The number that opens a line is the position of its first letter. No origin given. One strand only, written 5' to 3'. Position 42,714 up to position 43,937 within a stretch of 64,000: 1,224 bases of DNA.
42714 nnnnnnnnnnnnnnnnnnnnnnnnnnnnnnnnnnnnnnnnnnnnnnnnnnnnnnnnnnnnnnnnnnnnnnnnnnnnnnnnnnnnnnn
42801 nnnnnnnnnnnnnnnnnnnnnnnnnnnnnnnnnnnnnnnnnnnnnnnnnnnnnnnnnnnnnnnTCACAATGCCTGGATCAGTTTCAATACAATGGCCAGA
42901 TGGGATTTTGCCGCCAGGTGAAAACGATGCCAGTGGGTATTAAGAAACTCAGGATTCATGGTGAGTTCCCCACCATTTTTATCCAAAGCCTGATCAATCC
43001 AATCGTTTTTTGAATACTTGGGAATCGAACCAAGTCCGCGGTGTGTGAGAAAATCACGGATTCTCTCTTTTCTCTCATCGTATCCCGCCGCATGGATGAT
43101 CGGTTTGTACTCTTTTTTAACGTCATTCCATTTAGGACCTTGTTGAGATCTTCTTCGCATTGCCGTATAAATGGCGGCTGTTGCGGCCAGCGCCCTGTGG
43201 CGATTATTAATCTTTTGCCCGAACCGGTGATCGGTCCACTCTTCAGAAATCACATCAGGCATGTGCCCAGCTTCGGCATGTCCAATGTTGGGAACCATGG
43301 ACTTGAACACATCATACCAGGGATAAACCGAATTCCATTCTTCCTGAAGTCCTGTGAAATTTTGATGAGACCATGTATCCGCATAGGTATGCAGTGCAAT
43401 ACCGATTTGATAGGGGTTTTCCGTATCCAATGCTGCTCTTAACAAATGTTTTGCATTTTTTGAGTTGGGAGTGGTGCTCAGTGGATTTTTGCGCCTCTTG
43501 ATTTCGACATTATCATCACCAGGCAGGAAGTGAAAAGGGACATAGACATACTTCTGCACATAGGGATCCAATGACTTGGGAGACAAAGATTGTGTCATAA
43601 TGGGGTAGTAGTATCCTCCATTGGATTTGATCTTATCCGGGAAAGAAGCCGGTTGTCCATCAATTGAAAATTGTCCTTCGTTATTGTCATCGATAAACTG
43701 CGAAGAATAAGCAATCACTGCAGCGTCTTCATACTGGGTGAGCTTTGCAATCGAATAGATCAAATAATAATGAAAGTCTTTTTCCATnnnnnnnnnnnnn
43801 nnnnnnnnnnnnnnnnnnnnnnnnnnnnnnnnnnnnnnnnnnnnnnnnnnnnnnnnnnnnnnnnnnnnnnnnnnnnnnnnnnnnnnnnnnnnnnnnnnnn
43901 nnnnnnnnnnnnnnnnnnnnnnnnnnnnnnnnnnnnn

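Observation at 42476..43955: Putative zinc-dependent PLC/P1-nuclease-like gene bracketed by repeat copies and hairpin-rich DNA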

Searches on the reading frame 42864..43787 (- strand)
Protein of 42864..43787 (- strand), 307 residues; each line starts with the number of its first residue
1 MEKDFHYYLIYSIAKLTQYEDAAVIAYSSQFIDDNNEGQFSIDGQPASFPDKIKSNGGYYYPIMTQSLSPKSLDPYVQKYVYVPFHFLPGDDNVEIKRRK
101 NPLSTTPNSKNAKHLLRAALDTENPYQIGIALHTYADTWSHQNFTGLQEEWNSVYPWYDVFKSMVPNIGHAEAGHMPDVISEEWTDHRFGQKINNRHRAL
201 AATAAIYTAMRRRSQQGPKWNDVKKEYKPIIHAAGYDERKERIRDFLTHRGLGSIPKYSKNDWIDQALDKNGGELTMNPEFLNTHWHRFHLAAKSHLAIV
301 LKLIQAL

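Call 5: search_protein_families(library=pfam, proteins=[window:42864-43787:-], max_evalue=1)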
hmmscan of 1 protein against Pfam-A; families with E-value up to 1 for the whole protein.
window:42864-43787:- (307 aa): 2 families
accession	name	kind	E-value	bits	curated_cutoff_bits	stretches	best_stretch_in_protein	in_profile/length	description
PF20551.3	DUF6765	-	3.4e-64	217.9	26.6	1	1-302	1-323/325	Family of unknown function (DUF6765)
PF21866.1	DUF6915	-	0.024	15.2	27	1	140-200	10-68/102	Domain of unknown function (DUF6915)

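Call 9: find_homologous_proteins(query=window:42864-43787:-)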
Query window:42864-43787:- (307 aa): 646 proteins with E <= 0.001 among 2506 candidates; the best 120 are listed.
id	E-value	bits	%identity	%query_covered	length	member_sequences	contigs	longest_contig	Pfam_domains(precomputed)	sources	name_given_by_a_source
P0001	1.6e-211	719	100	100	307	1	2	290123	PF20551.4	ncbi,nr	ncbi:MAG: hypothetical protein HQM14_00330 [SAR324 cluster bacterium]|nr:hypothetical protein [SAR32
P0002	3.2e-149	515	70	100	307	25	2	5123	PF20551.4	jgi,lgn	jgi:hypothetical protein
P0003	2.6e-147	508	69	100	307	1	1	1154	PF20551.4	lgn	-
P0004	7.3e-147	507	69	100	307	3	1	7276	PF20551.4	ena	-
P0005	1.3e-146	506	69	100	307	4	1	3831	PF20551.4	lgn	-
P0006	3.1e-146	505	68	100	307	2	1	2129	PF20551.4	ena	-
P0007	5.8e-146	504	69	100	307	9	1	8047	PF20551.4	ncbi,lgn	-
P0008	6.4e-146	504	68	100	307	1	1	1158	PF20551.4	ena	-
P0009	6.5e-146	504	69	100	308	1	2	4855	PF20551.4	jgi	jgi:hypothetical protein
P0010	3.0e-145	501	68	100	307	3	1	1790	PF20551.4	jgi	-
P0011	3.5e-144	498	68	100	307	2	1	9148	PF20551.4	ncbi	-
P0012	4.4e-144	498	68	100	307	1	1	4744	PF20551.4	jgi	jgi:hypothetical protein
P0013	5.9e-144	497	68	100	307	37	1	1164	PF20551.4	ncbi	-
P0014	1.5e-143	496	67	100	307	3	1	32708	PF20551.4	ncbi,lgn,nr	ncbi:MAG: DUF6765 family protein [Thermodesulfobacteriota bacterium]|nr:DUF6765 family protein [Ther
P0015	1.6e-143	496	69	100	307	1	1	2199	PF20551.4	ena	-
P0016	2.0e-143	496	68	100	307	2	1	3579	PF20551.4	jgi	jgi:hypothetical protein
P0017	2.5e-143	495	67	100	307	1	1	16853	PF20551.4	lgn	-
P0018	4.2e-143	494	68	100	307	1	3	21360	PF20551.4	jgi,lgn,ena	-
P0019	4.5e-143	494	67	100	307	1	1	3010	PF20551.4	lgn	-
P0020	5.1e-143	494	67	100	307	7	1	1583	PF20551.4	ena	-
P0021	6.9e-143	494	68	100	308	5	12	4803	PF20551.4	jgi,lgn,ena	-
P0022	1.2e-142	493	67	100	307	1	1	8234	PF20551.4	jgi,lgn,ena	-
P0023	2.0e-142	492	66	100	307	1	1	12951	PF20551.4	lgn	-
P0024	3.5e-142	491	69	100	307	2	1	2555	PF20551.4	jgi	jgi:hypothetical protein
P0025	9.1e-142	490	67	100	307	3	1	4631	PF20551.4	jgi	-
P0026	2.6e-141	489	66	100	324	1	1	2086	PF20551.4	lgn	-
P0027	2.9e-141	488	67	100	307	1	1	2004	PF20551.4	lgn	-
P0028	3.0e-141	488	66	100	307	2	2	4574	PF20551.4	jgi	jgi:hypothetical protein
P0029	3.5e-141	488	66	100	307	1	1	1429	PF20551.4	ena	-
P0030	4.8e-141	488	67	100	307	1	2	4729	PF20551.4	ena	-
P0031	6.6e-141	487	66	100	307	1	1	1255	PF20551.4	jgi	-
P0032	8.7e-141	487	67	100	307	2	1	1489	PF20551.4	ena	-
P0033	9.7e-141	487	66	100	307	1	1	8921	PF20551.4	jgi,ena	-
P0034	9.8e-141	487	66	100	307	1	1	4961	PF20551.4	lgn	-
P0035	1.5e-140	486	67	100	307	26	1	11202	PF20551.4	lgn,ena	-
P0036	1.6e-140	486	66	100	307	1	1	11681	PF20551.4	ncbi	-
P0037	4.0e-140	485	66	100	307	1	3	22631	PF20551.4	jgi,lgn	-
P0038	5.8e-140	484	66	100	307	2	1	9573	PF20551.4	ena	-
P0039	8.6e-140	484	67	100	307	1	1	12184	PF20551.4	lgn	-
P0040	8.8e-140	484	67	100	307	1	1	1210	PF20551.4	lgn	-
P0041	2.4e-139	482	65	100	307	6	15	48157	PF20551.4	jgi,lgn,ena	jgi:hypothetical protein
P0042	3.1e-139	482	65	100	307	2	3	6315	PF20551.4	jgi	jgi:hypothetical protein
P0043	3.2e-139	482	67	100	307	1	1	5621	PF20551.4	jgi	-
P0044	4.4e-139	481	66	100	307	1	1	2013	PF20551.4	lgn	-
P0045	7.0e-139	481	66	100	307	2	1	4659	PF20551.4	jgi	jgi:hypothetical protein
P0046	1.1e-138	480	67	100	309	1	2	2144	PF20551.4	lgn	-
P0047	1.7e-138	479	66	100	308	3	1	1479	PF20551.4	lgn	-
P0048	7.6e-138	477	66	100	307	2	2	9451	PF20551.4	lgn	-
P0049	7.9e-138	477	64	100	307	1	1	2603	PF20551.4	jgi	jgi:hypothetical protein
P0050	8.6e-138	477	66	100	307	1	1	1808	PF20551.4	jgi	jgi:hypothetical protein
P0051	1.2e-137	476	66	100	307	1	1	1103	PF20551.4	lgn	-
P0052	1.6e-137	476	66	100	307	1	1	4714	PF20551.4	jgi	jgi:hypothetical protein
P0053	1.7e-137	476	67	100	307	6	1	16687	PF20551.4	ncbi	-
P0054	2.5e-137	475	66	100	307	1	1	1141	PF20551.4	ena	-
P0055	7.7e-137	474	65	100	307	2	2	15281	PF20551.4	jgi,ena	-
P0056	1.5e-136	473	65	100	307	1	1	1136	PF20551.4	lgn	-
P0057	1.6e-136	473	66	100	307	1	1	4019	PF20551.4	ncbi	-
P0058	1.8e-136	473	65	100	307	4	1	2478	PF20551.4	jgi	jgi:hypothetical protein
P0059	1.9e-136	473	65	100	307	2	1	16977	PF20551.4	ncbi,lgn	-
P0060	2.2e-136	472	66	100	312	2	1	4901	PF20551.4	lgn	-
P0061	2.4e-136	472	65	100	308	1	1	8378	PF20551.4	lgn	-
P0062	3.5e-136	472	63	100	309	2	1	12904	PF20551.4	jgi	jgi:hypothetical protein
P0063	5.6e-136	471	64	100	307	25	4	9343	PF20551.4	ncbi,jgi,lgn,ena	-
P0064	7.0e-136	471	65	100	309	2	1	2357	PF20551.4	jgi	-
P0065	7.4e-136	471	67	100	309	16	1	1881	PF20551.4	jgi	jgi:hypothetical protein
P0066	8.2e-136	471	66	100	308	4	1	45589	PF20551.4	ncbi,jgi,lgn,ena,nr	ncbi:MAG: hypothetical protein JRF51_02100 [Deltaproteobacteria bacterium]|nr:hypothetical protein [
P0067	8.3e-136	470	65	100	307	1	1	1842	PF20551.4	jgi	jgi:hypothetical protein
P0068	1.0e-135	470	63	100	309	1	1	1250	PF20551.4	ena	-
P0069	1.0e-135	470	64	100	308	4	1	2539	PF20551.4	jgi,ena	-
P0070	1.1e-135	470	65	100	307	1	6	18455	PF20551.4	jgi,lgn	jgi:hypothetical protein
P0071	1.2e-135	470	64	100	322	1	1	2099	PF20551.4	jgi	-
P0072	1.8e-135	469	64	100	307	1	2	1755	PF20551.4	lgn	-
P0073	2.2e-135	469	64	100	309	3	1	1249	PF20551.4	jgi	-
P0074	5.0e-135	468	64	100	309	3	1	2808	PF20551.4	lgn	-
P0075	8.5e-135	467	64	100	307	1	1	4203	PF20551.4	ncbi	-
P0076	1.2e-134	467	64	100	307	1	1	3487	PF20551.4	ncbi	-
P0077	1.9e-134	466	64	100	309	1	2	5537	PF20551.4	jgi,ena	-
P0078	2.4e-134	466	66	100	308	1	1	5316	PF20551.4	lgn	-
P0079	2.6e-134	466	65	100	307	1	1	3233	PF20551.4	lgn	-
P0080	4.7e-134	465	66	100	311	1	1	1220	PF20551.4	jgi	jgi:hypothetical protein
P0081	5.4e-134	465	65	100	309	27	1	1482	PF20551.4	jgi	jgi:hypothetical protein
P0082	5.6e-134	464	63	100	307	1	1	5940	PF20551.4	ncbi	-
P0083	8.1e-134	464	64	100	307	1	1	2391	PF20551.4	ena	-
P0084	9.3e-134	464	63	100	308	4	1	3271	PF20551.4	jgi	-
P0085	1.2e-133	463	64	100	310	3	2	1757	PF20551.4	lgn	-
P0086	1.2e-133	463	63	100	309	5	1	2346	PF20551.4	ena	-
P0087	3.8e-133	462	64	100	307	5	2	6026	PF20551.4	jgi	jgi:hypothetical protein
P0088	5.8e-133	461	64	99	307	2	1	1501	PF20551.4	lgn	-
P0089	7.1e-133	461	62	100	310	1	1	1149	PF20551.4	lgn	-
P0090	1.5e-132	460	62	100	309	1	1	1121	PF20551.4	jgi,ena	-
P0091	1.7e-132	460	63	100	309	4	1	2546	PF20551.4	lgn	-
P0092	2.5e-132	459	63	100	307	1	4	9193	PF20551.4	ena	-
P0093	2.8e-132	459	67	96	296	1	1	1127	PF20551.4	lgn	-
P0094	4.0e-132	458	64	100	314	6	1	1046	PF20551.4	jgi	jgi:hypothetical protein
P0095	8.3e-132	457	63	100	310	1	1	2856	PF20551.4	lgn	-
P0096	1.5e-131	457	61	100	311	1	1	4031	PF20551.4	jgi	jgi:hypothetical protein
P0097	2.5e-131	456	64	100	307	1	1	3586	PF20551.4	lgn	-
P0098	6.1e-131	455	63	100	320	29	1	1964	PF20551.4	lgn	-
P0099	1.6e-130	453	63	100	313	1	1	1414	PF20551.4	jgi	jgi:hypothetical protein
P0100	2.0e-130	453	63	100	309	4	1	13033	PF20551.4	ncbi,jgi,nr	ncbi:MAG: hypothetical protein GXO85_04465 [Chlorobi bacterium]|nr:hypothetical protein [Chlorobiota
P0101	2.7e-130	452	62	100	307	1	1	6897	PF20551.4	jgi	jgi:hypothetical protein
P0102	1.2e-129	450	63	100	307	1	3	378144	PF20551.4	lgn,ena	-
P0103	1.6e-129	450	62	100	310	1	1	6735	PF20551.4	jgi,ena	-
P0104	2.8e-129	449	62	100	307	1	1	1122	PF20551.4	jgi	jgi:hypothetical protein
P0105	5.0e-129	448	63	100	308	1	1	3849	PF20551.4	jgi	jgi:hypothetical protein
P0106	1.0e-128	447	61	100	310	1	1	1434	PF20551.4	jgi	-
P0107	1.9e-128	446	61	100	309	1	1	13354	PF20551.4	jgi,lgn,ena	-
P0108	2.4e-128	446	66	95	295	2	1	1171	PF20551.4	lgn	-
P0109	2.4e-128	446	63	100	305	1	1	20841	PF20551.4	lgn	-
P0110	3.1e-128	446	62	100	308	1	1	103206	PF20551.4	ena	-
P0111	3.5e-128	445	62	100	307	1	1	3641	PF20551.4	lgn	-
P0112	4.4e-128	445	62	100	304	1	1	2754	PF20551.4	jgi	jgi:hypothetical protein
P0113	4.9e-128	445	67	91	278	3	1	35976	PF20551.4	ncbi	ncbi:MAG: DUF6765 family protein, partial [Pseudomonadota bacterium]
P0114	7.7e-128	444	61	100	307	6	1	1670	PF20551.4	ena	-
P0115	1.2e-127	444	63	100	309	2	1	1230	PF20551.4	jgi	jgi:hypothetical protein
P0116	1.4e-127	443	62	100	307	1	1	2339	PF20551.4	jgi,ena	-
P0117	1.0e-126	441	63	100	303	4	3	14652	PF20551.4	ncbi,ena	-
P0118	1.2e-126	440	61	100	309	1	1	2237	PF20551.4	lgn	-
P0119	2.0e-126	440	61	100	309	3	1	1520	PF20551.4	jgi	jgi:hypothetical protein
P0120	2.6e-126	439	59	100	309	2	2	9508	PF20551.4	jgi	jgi:hypothetical protein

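Call 10: search_solved_structures(query=window:42864-43787:-, max_evalue=10)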
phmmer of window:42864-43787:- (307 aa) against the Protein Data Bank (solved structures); distinct sequences matched with E-value up to 10: 4.
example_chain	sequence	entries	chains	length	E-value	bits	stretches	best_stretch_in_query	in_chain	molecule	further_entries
6oe4_C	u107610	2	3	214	0.059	15.9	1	50-99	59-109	CR9501 Fab Light Chain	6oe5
5ggu_L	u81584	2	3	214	1.1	11.8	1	49-99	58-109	light chain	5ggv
22gm_L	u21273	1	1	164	1.3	11.5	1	54-102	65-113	Fab30 light chain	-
8r9y_L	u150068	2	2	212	1.3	11.5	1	50-99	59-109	42H3 antibody light chain | 46E6 antibody heavy chain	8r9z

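Call 11: search_protein_families(library=ncbifam, proteins=[window:42864-43787:-], max_evalue=0.01)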
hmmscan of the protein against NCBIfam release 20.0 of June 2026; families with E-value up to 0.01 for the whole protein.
window:42864-43787:- (307 aa): 0 families

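Call 15: search_solved_structures(query=A2, max_evalue=10, show_alignments=3)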
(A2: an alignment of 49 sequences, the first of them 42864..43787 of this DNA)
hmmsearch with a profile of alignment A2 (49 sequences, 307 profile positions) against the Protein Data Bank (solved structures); distinct sequences matched with E-value up to 10: 1.
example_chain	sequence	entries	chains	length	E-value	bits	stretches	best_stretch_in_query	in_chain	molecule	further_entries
6oe4_C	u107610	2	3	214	0.36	13.3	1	50-99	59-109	CR9501 Fab Light Chain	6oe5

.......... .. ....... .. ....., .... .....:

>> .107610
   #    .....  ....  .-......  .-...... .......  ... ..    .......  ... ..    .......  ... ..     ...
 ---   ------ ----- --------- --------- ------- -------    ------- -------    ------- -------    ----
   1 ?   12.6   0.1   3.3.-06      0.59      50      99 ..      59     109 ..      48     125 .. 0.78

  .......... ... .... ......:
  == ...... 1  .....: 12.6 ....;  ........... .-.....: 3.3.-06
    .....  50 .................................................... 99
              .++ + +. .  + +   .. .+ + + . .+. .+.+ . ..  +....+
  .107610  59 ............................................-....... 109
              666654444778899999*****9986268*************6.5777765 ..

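Call 16: find_encoding_contigs(protein=P0001, flank=10000, max_places=4)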
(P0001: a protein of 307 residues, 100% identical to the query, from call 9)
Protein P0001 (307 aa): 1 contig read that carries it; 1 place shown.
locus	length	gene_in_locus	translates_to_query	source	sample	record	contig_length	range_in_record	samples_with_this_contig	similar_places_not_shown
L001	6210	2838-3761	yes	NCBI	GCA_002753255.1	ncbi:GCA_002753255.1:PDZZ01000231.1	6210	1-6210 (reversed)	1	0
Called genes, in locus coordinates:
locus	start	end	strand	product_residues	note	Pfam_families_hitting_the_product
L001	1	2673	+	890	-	?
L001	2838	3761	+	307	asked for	PF20551:DUF6765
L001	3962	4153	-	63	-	-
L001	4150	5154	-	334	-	-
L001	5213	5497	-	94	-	PF02686:GatC (weak)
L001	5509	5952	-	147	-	PF22817:ApeP-like, PF07977:FabA, PF22818:ApeI-like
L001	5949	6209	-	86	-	?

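Call 24: predict_structure(alignment_id=A2)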
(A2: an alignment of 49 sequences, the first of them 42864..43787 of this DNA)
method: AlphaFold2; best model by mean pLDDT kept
length: 307 residues; sequences in the alignment: 49
mean_pLDDT: 83.3   pTM: 0.88
mean pLDDT of the five models: 83.3, 80.0, 78.0, 74.6, 73.0
residues with pLDDT >= 90: 135; 70-90: 116; 50-70: 53; < 50: 3
segments of 3 or more residues with pLDDT < 50: none
pLDDT, mean of each block of 10 residues (from residue 1): 78 97 96 73 81 88 74 64 73 74 80 94 97 88 61 71 58 61 78 87 96 97 96 91 95 92 90 87 95 92 81
secondary structure, 60 per line:
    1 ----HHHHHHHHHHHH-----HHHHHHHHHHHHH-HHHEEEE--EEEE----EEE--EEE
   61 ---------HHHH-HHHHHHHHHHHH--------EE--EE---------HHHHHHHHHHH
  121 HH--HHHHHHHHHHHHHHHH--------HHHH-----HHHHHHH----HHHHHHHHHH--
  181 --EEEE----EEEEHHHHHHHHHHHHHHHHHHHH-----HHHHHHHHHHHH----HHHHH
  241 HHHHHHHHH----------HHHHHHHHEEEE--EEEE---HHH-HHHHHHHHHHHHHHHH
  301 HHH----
elements in order: H5-16 H22-34 E39-42 E45-48 E53-55 E58-60 H70-73 H75-86 H110-122 H125-140 H149-152 H158-164 H169-178 E183-186 E191-194 H195-214 H220-231 H236-249 H260-267 E268-271 E274-277 H285-303

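Call 31: find_encoding_contigs(protein=P0102, flank=8000, max_places=2)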
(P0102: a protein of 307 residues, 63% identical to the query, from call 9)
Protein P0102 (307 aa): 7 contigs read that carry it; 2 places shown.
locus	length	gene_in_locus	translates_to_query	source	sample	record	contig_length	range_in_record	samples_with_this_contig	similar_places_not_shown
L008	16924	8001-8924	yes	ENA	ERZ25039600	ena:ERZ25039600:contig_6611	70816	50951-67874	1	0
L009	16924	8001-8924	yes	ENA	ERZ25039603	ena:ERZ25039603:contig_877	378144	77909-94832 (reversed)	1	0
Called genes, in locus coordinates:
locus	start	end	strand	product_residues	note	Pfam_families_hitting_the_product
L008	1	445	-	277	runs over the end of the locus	-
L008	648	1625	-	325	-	-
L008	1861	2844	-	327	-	-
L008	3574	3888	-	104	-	-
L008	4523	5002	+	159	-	-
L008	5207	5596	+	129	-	-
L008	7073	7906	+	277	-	PF00561:Abhydrolase_1 (faint), PF05057:DUF676 (weak), PF07819:PGAP1 (weak)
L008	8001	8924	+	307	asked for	PF20551:DUF6765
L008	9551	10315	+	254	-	-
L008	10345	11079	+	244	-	PF01471:PG_binding_1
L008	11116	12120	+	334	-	-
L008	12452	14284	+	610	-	PF02922:CBM_48, PF00128:Alpha-amylase, PF02806:Alpha-amylase_C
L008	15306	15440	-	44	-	-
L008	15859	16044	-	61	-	-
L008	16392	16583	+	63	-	-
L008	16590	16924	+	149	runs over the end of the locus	PF00589:Phage_integrase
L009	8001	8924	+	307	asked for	PF20551:DUF6765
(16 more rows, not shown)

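Call 32: find_encoding_contigs(protein=P0110, flank=8000, max_places=2)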
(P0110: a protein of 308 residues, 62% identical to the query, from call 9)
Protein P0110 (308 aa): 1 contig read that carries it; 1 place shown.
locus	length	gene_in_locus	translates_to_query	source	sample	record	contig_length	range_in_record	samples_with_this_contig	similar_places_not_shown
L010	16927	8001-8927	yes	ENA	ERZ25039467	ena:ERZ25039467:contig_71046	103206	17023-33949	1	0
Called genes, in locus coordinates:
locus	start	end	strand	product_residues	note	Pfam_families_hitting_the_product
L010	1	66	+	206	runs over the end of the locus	PF13353:Fer4_12 (faint)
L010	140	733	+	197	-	-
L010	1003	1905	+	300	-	PF04392:ABC_sub_bind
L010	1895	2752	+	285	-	-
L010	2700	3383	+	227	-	PF07730:HisKA_3, PF02518:HATPase_c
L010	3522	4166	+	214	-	PF00072:Response_reg, PF08281:Sigma70_r4_2 (weak), PF00196:GerE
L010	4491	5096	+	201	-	PF05708:Peptidase_C92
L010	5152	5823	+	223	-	-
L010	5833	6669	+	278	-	PF05990:DUF900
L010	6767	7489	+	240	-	-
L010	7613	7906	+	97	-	-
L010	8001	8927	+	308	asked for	PF20551:DUF6765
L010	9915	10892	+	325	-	-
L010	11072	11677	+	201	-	-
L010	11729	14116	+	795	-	PF13290:CHB_HEX_C_1, PF13287:Fn3_assoc, PF09136:Glucodextran_B, PF27332:TP_0781 (faint), PF09136:Glucodextran_B, PF19077:Big_13 (weak), PF09136:Glucodextran_B, PF18998:Flg_new_2 (weak)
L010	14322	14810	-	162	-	PF00561:Abhydrolase_1 (weak), PF12146:Hydrolase_4 (faint), PF12697:Abhydrolase_6 (weak)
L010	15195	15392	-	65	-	-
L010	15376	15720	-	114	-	PF07617:DUF1579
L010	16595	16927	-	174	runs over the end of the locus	-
